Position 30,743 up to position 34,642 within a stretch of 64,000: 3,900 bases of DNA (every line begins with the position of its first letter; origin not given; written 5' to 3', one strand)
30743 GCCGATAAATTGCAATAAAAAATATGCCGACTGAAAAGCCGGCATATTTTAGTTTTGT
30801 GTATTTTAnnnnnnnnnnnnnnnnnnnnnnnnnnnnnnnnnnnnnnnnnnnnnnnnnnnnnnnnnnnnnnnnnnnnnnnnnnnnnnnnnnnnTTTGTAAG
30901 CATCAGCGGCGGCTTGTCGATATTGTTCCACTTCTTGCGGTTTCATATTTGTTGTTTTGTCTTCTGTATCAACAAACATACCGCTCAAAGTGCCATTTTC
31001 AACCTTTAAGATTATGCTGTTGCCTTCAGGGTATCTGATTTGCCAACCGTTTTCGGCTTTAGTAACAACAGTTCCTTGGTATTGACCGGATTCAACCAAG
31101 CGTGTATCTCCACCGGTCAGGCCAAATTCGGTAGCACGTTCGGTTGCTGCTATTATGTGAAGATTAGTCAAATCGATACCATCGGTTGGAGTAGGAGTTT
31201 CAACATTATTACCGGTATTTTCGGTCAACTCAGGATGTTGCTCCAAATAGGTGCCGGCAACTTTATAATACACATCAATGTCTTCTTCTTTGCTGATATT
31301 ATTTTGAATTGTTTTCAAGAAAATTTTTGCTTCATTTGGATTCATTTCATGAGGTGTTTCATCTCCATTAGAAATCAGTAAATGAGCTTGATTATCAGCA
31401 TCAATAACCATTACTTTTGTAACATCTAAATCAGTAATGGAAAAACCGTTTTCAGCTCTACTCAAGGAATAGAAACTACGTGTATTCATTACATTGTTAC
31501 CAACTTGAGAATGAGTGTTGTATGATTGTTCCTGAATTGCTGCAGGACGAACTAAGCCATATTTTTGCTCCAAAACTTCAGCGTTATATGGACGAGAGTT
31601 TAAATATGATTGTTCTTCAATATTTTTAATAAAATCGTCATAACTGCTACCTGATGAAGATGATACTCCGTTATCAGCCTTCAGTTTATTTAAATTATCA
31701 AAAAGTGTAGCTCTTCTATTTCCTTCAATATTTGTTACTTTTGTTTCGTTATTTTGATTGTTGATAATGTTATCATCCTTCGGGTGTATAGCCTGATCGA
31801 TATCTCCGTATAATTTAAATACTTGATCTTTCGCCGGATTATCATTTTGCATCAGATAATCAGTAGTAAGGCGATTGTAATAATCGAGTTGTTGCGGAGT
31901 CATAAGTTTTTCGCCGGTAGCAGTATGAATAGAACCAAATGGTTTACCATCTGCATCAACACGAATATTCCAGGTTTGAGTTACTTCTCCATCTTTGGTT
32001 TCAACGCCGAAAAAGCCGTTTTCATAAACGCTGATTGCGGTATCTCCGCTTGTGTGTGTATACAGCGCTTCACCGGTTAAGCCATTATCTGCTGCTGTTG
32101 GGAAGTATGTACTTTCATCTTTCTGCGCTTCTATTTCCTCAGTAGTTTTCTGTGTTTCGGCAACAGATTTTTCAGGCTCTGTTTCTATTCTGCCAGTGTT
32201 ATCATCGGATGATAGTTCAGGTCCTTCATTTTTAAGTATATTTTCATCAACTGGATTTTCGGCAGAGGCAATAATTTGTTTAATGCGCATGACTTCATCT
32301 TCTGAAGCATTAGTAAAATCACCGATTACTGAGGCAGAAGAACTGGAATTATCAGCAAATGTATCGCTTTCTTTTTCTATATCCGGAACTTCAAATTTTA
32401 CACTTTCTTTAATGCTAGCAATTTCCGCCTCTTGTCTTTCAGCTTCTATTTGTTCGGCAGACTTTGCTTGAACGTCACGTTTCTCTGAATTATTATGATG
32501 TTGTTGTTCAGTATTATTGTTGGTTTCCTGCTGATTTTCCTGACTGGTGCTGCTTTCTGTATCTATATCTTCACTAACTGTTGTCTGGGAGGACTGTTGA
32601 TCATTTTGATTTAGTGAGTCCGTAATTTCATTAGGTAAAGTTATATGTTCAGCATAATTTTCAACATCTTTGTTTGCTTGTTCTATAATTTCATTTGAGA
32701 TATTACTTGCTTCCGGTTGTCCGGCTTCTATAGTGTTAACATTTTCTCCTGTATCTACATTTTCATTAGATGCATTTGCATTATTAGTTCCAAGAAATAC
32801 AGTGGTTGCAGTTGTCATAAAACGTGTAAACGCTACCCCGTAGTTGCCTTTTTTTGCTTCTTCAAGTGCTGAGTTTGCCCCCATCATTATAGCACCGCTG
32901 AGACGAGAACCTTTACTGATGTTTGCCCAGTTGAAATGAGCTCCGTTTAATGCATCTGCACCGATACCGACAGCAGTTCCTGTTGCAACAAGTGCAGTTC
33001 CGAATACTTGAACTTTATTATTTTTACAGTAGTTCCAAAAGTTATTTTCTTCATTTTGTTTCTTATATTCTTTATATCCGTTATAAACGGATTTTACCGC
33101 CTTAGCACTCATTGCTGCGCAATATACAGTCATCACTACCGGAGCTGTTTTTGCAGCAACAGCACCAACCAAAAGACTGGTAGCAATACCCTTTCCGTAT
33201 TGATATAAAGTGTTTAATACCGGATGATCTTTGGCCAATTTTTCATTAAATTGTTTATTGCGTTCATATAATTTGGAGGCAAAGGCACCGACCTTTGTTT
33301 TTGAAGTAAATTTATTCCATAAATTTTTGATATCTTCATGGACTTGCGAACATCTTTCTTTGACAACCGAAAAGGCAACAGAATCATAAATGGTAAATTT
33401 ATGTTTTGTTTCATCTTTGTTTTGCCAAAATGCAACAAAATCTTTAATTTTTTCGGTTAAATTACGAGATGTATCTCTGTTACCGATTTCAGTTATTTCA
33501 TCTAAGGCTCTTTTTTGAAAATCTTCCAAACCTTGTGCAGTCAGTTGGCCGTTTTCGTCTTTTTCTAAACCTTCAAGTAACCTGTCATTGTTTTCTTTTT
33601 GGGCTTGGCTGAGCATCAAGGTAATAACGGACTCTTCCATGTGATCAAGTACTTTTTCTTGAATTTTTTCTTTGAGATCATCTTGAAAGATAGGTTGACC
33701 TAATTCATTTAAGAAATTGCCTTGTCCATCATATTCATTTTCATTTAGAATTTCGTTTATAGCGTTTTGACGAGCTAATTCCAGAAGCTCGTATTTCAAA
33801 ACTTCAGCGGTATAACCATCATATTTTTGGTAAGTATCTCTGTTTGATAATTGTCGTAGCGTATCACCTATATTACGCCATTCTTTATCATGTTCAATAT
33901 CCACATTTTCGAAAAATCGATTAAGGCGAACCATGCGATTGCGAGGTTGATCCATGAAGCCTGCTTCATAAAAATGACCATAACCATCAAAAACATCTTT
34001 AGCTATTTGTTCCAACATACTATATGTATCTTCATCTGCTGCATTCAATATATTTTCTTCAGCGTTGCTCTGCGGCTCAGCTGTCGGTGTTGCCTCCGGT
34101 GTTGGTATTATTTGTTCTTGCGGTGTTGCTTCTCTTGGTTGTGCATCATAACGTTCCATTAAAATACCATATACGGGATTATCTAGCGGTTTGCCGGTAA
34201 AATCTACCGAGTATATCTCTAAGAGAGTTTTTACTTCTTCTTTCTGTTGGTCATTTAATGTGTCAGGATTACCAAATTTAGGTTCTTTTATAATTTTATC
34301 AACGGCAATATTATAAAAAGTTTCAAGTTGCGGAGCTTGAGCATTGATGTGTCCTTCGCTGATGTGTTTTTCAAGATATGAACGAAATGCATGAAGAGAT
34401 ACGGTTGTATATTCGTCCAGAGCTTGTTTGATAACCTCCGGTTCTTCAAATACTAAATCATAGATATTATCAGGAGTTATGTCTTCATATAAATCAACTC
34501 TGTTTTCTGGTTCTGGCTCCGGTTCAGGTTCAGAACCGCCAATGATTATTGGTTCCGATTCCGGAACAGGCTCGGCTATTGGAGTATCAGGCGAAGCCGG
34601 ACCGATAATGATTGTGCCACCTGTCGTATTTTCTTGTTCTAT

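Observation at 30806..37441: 2,211-aa acidic, repeat-containing giant protein with a central Gly/Ala-rich hydrophobic hairpin and no recognisable enzymatic domain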

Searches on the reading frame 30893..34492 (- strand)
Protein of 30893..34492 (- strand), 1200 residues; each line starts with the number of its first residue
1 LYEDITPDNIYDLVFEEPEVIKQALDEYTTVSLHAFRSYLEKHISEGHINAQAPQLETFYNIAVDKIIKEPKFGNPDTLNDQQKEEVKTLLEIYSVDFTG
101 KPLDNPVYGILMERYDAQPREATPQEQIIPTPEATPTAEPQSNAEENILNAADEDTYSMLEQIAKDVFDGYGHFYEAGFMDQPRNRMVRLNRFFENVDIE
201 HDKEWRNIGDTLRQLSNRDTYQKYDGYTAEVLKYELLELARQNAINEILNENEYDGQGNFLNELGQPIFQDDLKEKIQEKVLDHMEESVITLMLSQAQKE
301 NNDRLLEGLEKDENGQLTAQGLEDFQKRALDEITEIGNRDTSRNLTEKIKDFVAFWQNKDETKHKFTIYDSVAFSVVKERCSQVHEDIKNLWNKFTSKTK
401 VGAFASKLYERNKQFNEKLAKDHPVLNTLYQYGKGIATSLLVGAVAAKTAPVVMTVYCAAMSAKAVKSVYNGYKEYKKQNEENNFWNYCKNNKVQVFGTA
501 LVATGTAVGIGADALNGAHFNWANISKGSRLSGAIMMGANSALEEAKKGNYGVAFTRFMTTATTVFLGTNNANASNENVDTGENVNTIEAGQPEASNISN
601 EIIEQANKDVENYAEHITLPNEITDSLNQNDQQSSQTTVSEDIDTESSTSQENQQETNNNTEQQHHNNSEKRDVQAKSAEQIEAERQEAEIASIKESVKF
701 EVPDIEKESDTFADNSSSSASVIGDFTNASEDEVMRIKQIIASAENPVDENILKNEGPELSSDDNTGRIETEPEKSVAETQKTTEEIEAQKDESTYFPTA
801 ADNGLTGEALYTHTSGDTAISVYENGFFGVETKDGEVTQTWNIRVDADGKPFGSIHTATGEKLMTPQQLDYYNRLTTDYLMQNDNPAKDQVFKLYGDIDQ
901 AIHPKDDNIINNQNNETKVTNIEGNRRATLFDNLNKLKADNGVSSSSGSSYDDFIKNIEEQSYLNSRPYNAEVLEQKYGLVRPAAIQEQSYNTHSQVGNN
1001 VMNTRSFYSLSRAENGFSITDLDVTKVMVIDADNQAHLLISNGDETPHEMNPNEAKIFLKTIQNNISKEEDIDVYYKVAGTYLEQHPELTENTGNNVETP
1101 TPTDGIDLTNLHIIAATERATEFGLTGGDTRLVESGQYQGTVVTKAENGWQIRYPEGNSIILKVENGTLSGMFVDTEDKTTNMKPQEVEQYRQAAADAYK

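Call 31: search_protein_representatives(alignment_id=A2)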
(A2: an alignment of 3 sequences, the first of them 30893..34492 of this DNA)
Query: 3 sequences, 1151 profile positions. Proteins with E-value up to 0.001 (for the whole library): 8; up to 1e-10: 7; up to 1e-30: 6. The best 8 are listed.
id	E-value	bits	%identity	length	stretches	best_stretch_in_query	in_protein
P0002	0.0e+00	2372.9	-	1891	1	1-1151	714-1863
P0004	6.5e-108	378.7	-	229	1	279-498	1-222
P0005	1.3e-101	357.8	-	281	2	720-865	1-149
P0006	7.8e-91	322.1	-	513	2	762-1151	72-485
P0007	1.4e-54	202.0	-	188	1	1022-1151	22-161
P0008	1.0e-39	152.8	-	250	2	1049-1151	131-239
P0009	2.1e-28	115.4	-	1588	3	51-660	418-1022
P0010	7.9e-04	34.0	-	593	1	447-638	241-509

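Call 36: find_homologous_proteins(query=P0009, max_evalue=0.001)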
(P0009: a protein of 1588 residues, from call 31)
Query P0009 (1588 aa): 2 proteins with E <= 0.001 among 8000 candidates.
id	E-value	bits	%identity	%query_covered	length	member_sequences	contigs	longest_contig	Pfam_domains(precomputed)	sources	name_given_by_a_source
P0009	0.0e+0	3513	100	100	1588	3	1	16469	-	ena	-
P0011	1.2e-223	764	37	76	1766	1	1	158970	-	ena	-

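Call 38: find_encoding_contigs(protein=P0009, flank=10000, max_places=3)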
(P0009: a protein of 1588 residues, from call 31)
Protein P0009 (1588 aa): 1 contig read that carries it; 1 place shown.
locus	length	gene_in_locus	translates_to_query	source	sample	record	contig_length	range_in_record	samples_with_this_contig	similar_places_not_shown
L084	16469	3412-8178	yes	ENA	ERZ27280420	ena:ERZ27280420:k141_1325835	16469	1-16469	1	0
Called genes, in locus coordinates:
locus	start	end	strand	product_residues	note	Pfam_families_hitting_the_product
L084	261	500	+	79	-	-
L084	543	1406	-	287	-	PF12710:HAD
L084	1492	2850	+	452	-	PF00587:tRNA-synt_2b, PF03129:HGTP_anticodon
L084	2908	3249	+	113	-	PF01638:HxlR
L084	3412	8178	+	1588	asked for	-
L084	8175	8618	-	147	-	-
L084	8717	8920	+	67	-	-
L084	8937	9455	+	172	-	-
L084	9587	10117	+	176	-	PF00210:Ferritin, PF02915:Rubrerythrin (weak)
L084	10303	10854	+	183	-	-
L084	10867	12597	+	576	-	-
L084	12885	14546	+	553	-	PF17092:PCB_OB (faint), PF00575:S1, PF13509:S1_2 (faint), PF21710:Spt6_S1 (faint), PF00575:S1, PF23459:S1_RRP5 (weak), PF00575:S1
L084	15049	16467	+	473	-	?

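Call 39: find_encoding_contigs(protein=P0011, flank=10000, max_places=3)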
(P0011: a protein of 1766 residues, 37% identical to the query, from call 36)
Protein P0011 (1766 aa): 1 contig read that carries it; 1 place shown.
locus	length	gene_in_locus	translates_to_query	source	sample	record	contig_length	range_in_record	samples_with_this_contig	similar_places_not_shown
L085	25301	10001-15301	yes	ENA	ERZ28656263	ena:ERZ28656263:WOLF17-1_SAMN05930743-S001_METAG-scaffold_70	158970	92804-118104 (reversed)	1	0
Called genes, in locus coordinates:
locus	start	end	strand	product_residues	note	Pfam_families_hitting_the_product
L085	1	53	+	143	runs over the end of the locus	PF05099:TerB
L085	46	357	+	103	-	-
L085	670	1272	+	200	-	-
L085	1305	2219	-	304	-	PF02881:SRP54_N, PF06414:Zeta_toxin (weak), PF13604:AAA_30 (weak), PF00448:SRP54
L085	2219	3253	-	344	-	PF00919:UPF0004, PF04055:Radical_SAM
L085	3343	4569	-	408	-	PF01743:PolyA_pol, PF12627:PolyA_pol_RNAbd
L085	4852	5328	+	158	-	-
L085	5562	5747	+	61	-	PF01783:Ribosomal_L32p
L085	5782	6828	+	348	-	PF02504:FA_synthesis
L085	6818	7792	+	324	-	PF08392:FAE1_CUT1_RppA, PF00108:Thiolase_N, PF07451:SpoVAD (faint), PF08545:ACP_syn_III, PF08541:ACP_syn_III_C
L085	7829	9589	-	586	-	PF00664:ABC_membrane, PF00005:ABC_tran, PF02463:SMC_N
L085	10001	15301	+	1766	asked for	-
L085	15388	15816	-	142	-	PF01741:MscL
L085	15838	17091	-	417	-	PF00464:SHMT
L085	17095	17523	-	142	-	PF02502:LacAB_rpiB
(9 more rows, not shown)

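Call 73: search_protein_families(library=phrogs, proteins=[P0009, P0010], max_evalue=0.1)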
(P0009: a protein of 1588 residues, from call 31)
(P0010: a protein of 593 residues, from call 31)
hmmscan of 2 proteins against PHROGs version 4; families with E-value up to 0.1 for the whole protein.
P0009 (1588 aa): 0 families

P0010 (593 aa): 0 families

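Call 74: search_protein_families(library=padloc, proteins=[P0009, P0010], max_evalue=0.1)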
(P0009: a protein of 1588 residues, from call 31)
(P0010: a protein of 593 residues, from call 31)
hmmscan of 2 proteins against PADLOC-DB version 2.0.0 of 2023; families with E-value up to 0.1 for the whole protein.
P0009 (1588 aa): 0 families

P0010 (593 aa): 0 families

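Call 75: search_protein_families(library=pfam, proteins=[P0009, P0010, P0011], max_evalue=1)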
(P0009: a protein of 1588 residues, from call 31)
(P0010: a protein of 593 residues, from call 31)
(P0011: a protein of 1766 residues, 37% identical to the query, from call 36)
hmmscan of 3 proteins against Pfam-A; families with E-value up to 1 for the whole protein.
P0009 (1588 aa): 2 families
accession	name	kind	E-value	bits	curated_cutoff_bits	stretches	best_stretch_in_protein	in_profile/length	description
PF03785.20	Peptidase_C25_C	-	0.0042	17.3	25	1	1502-1552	9-59/79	Peptidase family C25, C terminal ig-like domain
PF17898.6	GerD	-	0.036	14.5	29.5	1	623-699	10-87/114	Spore germination GerD central core domain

P0010 (593 aa): 0 families

P0011 (1766 aa): 4 families
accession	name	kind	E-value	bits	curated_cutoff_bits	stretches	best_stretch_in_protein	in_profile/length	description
PF20862.2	DUF6843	-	0.0016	18.8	27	1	1676-1752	29-101/110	Family of unknown function (DUF6843)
PF15150.11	PMAIP1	-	0.069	13.4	27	1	47-96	6-47/54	Phorbol-12-myristate-13-acetate-induced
PF21483.2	CdiA_helical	-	0.15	12.3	27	1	1298-1322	9-31/60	Toxin CdiA-like, helical domain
PF14086.11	DUF4266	-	0.41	12.1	27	0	1614-1651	4-41/50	Domain of unknown function (DUF4266)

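Call 76: find_encoding_contigs(protein=P0010, flank=8000, max_places=3)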
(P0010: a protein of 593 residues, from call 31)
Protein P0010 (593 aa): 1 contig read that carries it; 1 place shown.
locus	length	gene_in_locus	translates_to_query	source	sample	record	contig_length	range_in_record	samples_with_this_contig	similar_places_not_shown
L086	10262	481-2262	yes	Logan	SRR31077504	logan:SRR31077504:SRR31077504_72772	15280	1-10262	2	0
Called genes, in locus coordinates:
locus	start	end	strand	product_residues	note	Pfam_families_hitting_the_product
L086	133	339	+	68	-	-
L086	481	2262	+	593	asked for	-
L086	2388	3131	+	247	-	PF00460:Flg_bb_rod, PF22692:LlgE_F_G_D1, PF06429:Flg_bbr_C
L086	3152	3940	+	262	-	PF00460:Flg_bb_rod, PF22692:LlgE_F_G_D1, PF06429:Flg_bbr_C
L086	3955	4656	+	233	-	PF13144:ChapFlgA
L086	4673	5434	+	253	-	PF02107:FlgH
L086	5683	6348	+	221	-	PF07309:FlaF, PF25308:Rgr-1_C (weak), PF07309:FlaF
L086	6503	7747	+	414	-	PF12704:MacB_PCD, PF02687:FtsX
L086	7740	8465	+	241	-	PF00005:ABC_tran, PF13304:AAA_21 (faint)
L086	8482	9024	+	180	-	-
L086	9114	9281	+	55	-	PF00471:Ribosomal_L33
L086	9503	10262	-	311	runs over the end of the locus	PF02899:Phage_int_SAM_1, PF00589:Phage_integrase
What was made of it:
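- The short homolog P0010 lies directly upstream of flgF-flgG-flgA-flgH-flaF (call 76). One short homolog sits in a flagellar gene cluster (call 76).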

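Call 92: search_protein_families(library=ncbifam, proteins=[P0010, P0009, P0011, L086:133-339:+], max_evalue=1)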
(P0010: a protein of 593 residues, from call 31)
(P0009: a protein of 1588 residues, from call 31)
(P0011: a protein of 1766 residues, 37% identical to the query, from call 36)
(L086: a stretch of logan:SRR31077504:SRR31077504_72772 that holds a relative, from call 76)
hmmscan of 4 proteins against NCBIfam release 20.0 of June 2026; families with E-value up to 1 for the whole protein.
P0010 (593 aa): 0 families

P0009 (1588 aa): 1 family
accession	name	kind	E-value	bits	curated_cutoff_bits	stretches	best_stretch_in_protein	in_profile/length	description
NF040801.1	spore_GerD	equivalog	0.077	12.5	100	1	622-699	68-146/174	spore germination lipoprotein GerD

P0011 (1766 aa): 1 family
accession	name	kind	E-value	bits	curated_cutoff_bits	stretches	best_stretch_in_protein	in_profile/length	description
NF006295.0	PRK08482.1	equivalog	0.21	12.1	135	1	901-935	32-66/105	F0F1 ATP synthase subunit C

L086:133-339:+ (68 aa): 1 family
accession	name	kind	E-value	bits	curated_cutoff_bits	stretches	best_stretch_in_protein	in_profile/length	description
NF003079.0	PRK04005.1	equivalog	0.052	13.2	85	1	31-64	14-45/121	50S ribosomal protein L18e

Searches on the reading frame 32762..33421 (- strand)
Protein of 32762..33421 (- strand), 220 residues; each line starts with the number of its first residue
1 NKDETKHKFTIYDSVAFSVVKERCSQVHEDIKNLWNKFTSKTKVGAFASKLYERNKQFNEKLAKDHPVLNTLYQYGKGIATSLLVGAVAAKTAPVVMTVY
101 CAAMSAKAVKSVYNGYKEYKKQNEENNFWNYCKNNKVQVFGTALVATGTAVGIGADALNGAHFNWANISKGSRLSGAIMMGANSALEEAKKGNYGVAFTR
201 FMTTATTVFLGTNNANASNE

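Call 35: find_homologous_proteins(query=A3, max_evalue=0.01)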
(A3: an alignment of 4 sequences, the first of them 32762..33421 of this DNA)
Query A3 (4 sequences): 8000 candidates shared short words with the query, none scored E <= 0.01.
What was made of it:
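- Tried and rejected: Low-complexity words probably saturated the candidate list, so this search was wasted (call 35).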

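Call 79: find_related_loci(query=A6, collection=metagenome_contigs, flank=10000)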
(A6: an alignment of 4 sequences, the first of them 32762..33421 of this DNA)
Query A6 (220 aa) in metagenome_contigs; peptide patterns used: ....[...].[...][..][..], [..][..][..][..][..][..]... (x = any residue, [..] = any of these).
182 stretches matched a pattern, but none encodes a relative of the query by tblastn (E <= 1e-3).
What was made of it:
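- Tried and rejected: The other found nothing (call 79).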

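Call 88: find_related_loci(query=A6, collection=viral_contigs, flank=5000)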
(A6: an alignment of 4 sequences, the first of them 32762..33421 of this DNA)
Query A6 (220 aa) in viral_contigs; peptide patterns used: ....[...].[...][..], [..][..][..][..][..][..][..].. (x = any residue, [..] = any of these).
34 stretches matched a pattern, but none encodes a relative of the query by tblastn (E <= 1e-3).
